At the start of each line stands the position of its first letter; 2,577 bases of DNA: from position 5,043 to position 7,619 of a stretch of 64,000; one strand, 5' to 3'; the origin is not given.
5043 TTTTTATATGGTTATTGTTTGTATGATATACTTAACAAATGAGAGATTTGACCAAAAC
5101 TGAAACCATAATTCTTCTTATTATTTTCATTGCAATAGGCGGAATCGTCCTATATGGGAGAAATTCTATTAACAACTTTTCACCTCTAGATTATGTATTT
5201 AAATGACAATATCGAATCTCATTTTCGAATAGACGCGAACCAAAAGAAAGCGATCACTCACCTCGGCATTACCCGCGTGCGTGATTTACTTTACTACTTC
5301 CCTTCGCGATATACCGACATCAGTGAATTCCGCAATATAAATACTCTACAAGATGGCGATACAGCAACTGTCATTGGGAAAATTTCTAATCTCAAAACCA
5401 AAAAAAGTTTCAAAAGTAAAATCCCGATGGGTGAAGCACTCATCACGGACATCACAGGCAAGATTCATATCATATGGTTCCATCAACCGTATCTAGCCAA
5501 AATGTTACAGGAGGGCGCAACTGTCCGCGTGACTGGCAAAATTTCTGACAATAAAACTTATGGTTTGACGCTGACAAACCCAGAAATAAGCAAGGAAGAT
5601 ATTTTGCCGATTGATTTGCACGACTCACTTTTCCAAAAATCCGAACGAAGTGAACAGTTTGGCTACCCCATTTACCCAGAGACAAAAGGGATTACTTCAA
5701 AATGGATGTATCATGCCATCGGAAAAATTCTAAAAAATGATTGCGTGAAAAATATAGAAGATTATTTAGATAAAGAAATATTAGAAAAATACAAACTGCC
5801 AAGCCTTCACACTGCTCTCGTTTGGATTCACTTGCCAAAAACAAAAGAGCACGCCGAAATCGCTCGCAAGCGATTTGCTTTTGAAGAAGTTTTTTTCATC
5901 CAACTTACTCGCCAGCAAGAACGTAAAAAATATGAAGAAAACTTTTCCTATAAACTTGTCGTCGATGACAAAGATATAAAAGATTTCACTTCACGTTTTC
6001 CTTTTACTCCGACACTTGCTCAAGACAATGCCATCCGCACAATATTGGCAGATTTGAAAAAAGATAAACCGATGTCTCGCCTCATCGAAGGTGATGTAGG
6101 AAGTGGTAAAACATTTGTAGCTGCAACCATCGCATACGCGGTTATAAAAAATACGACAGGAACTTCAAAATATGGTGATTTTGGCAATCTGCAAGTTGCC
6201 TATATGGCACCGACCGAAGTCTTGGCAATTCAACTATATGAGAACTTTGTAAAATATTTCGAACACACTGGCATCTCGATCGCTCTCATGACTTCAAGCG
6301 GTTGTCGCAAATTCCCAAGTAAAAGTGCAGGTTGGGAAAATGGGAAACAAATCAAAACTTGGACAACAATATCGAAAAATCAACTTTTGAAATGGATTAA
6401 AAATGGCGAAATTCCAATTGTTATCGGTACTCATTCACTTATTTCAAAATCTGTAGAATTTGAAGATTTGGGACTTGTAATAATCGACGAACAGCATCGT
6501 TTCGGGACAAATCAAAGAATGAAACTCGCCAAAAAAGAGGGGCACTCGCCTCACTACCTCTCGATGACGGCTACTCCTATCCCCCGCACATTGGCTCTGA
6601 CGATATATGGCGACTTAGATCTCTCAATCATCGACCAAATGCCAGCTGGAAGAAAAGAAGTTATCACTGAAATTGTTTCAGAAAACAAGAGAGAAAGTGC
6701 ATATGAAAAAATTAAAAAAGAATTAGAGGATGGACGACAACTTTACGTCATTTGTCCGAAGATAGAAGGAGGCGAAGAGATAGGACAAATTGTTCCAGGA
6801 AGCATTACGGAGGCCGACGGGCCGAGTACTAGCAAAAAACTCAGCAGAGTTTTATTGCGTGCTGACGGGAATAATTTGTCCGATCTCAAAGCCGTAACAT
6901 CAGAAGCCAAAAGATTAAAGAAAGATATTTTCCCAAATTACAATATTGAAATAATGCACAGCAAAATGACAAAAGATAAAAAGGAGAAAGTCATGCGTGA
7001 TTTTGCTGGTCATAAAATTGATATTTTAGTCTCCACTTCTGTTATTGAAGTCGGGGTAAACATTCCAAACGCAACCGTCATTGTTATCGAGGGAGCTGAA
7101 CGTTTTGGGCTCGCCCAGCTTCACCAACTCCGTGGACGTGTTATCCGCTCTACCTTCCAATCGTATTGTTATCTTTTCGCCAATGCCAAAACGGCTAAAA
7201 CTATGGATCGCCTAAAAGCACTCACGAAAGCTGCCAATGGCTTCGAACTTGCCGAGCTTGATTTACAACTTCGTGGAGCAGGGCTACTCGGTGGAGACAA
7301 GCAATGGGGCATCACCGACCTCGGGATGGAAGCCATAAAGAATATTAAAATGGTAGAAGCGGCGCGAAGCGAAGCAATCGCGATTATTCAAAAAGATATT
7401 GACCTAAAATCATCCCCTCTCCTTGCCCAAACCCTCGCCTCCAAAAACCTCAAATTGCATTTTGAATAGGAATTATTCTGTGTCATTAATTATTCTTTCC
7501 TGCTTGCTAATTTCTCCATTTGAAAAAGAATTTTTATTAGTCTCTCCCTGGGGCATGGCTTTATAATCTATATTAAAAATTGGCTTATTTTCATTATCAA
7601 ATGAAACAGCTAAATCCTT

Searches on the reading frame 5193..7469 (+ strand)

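Call 12: search_protein_families(library=pfam, proteins=[window:5193-7469:+], max_evalue=0.001)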
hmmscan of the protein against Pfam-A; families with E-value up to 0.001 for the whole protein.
window:5193-7469:+ (758 aa): 7 families
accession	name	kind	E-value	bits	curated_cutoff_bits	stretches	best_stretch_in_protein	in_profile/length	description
PF00270.35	DEAD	-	8.8e-21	74.8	26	1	276-467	3-164/167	DEAD/DEAH box helicase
PF17191.10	RecG_wedge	-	2e-19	70.2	23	1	14-172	9-151/162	RecG wedge domain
PF00271.37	Helicase_C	-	5.9e-19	68.8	23.5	1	572-653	31-109/110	Helicase conserved C-terminal domain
PF04851.21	ResIII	-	4.1e-14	53.3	22.5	1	273-462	4-162/164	Type III restriction enzyme, res subunit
PF01336.31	tRNA_anti-codon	-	7.5e-08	32.7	27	1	59-133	2-73/75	OB-fold nucleic acid binding domain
PF19833.4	RecG_dom3_C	-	6.5e-07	29.7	26.8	1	682-741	3-64/87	ATP-dependent DNA helicase RecG, domain 3, C-terminal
PF22590.2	Cas3-like_C_2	-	0.00015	22.4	27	1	572-653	19-104/106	CRISPR-associated nuclease/helicase Cas3, C-terminal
